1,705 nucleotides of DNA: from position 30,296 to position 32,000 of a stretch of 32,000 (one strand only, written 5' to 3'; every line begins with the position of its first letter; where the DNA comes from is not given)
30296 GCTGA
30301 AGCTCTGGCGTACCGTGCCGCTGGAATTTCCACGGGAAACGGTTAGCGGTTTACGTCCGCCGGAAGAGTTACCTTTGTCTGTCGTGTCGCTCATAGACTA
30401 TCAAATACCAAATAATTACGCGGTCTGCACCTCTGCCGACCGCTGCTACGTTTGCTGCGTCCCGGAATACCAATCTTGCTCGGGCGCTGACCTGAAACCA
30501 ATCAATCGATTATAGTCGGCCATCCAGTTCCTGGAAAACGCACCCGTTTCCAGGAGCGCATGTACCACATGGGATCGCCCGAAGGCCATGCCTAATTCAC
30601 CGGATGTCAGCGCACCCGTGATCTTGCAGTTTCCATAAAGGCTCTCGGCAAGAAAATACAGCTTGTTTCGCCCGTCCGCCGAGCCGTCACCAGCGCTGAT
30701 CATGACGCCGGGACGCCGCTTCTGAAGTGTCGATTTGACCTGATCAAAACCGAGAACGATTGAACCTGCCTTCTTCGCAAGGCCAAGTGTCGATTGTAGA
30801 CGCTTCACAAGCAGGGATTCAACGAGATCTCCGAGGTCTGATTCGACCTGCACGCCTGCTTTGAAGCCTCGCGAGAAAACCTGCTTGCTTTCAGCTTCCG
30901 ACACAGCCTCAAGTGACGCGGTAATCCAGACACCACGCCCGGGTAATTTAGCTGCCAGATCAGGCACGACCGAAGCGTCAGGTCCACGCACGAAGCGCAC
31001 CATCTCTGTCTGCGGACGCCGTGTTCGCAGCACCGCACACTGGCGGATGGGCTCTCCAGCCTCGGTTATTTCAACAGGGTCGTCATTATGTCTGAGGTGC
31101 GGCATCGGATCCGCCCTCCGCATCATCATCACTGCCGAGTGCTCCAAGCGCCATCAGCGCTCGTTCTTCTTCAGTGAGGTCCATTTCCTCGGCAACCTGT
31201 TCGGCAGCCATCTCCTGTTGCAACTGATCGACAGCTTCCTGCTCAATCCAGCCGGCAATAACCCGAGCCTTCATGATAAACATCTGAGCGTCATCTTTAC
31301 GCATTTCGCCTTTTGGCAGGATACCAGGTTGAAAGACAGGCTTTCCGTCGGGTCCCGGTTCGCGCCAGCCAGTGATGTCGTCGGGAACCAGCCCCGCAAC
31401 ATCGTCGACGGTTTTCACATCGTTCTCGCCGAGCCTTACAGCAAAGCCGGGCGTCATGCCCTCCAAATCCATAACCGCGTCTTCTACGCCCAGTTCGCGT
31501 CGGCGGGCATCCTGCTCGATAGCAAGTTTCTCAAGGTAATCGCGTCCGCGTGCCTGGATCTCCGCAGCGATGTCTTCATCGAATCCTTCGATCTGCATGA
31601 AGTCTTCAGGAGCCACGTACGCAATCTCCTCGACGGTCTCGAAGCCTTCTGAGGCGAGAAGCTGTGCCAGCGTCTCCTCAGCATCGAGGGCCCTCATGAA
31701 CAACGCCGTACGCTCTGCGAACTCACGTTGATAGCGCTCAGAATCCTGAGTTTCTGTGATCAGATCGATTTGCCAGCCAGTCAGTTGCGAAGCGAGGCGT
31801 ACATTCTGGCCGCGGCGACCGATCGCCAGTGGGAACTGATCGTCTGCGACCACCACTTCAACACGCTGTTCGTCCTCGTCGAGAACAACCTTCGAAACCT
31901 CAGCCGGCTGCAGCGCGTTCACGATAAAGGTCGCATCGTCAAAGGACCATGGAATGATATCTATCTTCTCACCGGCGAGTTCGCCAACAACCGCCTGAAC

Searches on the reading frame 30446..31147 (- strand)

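Call 104: search_protein_families(library=ncbifam, proteins=[window:30446-31147:-], max_evalue=0.00001)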
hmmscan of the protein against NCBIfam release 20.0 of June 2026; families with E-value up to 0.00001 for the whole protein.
window:30446-31147:- (233 aa): 4 families
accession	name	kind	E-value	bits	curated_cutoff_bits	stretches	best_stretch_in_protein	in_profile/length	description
NF006622.0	PRK09190.1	equivalog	1.1e-64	217.9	184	1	28-231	16-223/227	RNA-binding protein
NF047356.1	RNA_bind_RnpM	equivalog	5.3e-13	48.9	80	1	33-101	3-71/82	RNase P modulator RnpM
NF005585.0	PRK07283.1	equivalog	2e-06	27.9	107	1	115-205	5-92/100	YlxQ-related RNA-binding protein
NF004078.0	PRK05583.1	equivalog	9.2e-06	25.7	77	0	116-194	4-80/104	ribosomal protein L7Ae family protein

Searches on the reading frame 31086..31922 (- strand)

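Call 104: search_protein_families(library=ncbifam, proteins=[window:31086-31922:-], max_evalue=0.00001)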
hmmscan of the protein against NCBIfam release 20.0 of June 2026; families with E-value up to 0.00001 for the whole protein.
window:31086-31922:- (278 aa): 5 families
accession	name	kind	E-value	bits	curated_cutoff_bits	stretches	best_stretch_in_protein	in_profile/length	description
TIGR01953.1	NusA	equivalog_domain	5.3e-21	75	253.4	1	1-58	281-339/340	transcription termination factor NusA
TIGR01954.1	nusA_Cterm_rpt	equivalog_domain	1.6e-17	63.3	48.15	1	82-130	2-50/50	transcription termination factor NusA, C-terminal duplication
NF006645.0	PRK09202.4-5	equivalog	1.8e-11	43.4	532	1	2-123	313-439/540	transcription termination/antitermination protein NusA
NF006642.0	PRK09202.4-1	equivalog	5.2e-06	25.2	687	1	2-56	317-374/614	transcription termination/antitermination protein NusA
TIGR01952.1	nusA_arch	equivalog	9.6e-06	26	74.35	0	10-66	25-80/141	NusA-like transcription termination signal-binding factor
